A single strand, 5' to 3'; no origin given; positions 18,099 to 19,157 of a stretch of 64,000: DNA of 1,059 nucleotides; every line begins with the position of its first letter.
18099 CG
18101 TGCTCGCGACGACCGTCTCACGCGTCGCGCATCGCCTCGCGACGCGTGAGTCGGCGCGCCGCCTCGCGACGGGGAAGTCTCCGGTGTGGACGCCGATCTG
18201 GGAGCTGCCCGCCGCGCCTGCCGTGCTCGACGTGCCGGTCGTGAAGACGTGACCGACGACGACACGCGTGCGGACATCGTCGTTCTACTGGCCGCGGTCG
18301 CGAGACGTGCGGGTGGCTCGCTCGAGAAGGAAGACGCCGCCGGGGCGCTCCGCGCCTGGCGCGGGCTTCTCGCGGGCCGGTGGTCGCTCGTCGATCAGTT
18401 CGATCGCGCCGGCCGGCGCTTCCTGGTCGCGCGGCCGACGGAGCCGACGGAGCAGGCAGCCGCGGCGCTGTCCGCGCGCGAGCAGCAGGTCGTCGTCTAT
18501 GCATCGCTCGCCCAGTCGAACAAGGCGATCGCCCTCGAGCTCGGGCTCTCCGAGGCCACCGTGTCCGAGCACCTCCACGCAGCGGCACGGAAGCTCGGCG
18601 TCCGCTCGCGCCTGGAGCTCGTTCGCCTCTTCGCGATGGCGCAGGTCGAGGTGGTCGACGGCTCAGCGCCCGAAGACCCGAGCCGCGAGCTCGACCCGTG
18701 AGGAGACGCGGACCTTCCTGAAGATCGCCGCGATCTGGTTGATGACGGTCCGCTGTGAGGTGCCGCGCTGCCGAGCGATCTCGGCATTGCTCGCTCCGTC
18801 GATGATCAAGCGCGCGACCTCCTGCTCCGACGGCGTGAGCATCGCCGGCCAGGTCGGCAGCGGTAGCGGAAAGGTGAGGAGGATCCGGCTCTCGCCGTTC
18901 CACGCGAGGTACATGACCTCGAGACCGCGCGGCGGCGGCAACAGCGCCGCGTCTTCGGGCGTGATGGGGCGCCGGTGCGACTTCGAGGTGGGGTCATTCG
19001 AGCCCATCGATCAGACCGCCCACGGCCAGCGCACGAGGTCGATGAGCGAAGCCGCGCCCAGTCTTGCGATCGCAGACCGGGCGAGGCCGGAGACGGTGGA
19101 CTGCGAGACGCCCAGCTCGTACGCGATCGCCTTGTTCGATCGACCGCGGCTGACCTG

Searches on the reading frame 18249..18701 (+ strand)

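Call 24: search_protein_families(library=pfam, proteins=[window:18249-18701:+], max_evalue=0.00001)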
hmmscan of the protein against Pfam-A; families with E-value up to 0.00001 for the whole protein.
window:18249-18701:+ (150 aa): 1 family
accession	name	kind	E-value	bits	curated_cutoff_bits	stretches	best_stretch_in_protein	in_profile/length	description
PF00196.25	GerE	-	1.2e-13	50.9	23.5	1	73-127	2-56/57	Bacterial regulatory proteins, luxR family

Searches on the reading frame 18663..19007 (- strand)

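Call 81: search_protein_families(library=pfam, proteins=[window:18663-19007:-], max_evalue=0.0001)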
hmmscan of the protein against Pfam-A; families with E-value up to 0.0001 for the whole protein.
window:18663-19007:- (114 aa): 1 family
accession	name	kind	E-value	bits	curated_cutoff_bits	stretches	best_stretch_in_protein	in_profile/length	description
PF00196.25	GerE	-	2.8e-12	46.5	23.5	1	56-109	2-55/57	Bacterial regulatory proteins, luxR family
